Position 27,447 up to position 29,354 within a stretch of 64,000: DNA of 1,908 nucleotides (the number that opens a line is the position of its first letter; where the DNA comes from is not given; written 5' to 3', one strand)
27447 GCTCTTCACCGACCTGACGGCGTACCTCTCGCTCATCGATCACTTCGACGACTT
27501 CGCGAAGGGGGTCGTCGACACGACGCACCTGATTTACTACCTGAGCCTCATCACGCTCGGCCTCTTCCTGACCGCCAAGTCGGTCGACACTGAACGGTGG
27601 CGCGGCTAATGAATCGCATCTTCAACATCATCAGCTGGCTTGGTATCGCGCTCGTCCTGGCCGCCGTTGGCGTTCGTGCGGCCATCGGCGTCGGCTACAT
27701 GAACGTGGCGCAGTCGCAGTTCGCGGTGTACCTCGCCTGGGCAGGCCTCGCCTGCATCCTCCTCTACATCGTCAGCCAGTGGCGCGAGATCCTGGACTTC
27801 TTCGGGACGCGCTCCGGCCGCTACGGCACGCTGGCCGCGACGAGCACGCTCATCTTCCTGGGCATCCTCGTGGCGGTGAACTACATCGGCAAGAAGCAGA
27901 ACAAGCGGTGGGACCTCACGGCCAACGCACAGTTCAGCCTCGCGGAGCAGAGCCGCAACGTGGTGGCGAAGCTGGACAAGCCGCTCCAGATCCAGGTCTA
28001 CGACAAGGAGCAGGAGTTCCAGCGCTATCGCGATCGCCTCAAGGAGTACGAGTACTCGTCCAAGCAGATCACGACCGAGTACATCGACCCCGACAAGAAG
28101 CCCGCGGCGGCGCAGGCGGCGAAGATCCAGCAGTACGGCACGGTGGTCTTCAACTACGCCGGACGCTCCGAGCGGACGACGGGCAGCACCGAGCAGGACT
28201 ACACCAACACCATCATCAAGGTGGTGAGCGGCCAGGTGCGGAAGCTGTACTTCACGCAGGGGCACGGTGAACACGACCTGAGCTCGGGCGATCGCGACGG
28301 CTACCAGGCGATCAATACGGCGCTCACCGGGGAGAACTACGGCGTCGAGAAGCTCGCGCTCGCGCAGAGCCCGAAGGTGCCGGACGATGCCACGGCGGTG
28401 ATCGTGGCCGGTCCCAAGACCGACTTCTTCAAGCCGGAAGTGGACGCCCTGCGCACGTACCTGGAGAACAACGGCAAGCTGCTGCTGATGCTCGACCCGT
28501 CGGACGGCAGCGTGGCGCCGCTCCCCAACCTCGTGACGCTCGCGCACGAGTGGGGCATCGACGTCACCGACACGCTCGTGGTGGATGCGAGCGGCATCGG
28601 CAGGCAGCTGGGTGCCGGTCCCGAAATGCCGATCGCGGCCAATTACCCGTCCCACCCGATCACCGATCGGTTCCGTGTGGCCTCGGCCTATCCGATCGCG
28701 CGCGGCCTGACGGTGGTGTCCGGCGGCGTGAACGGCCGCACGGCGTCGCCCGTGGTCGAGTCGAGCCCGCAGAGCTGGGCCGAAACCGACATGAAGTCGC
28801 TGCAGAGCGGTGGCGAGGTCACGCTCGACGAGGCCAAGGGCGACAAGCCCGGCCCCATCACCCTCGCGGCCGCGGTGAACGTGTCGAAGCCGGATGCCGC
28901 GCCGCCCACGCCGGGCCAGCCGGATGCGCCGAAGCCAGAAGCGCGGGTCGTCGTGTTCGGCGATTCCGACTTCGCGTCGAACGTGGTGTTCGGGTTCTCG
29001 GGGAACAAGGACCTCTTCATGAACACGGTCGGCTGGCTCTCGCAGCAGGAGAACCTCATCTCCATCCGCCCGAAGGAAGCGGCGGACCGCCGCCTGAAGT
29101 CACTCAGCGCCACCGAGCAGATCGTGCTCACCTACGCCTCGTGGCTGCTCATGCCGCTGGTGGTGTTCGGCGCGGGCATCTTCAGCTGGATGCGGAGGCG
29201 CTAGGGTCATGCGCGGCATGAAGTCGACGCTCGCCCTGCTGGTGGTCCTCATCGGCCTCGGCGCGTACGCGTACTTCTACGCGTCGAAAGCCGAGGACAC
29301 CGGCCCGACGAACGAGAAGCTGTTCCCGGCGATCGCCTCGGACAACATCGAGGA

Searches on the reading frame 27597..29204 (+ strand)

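Call 37: search_protein_families(library=pfam, proteins=[window:27597-29204:+], max_evalue=0.00001)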
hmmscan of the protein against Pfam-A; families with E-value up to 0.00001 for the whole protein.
window:27597-29204:+ (535 aa): 3 families
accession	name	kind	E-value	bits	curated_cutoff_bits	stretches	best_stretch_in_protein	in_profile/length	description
PF09822.16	ABC_transp_aux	-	3.8e-31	108.8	34.7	1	215-476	2-287/288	ABC-type uncharacterized transport system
PF23357.1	DUF7088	-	5.7e-12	46.2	27.8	1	110-179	2-82/105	Domain of unknown function (DUF7088)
PF23355.1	IFT52_GIFT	-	6.7e-06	25.8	27.2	0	262-329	43-109/246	IFT52 GIFT domain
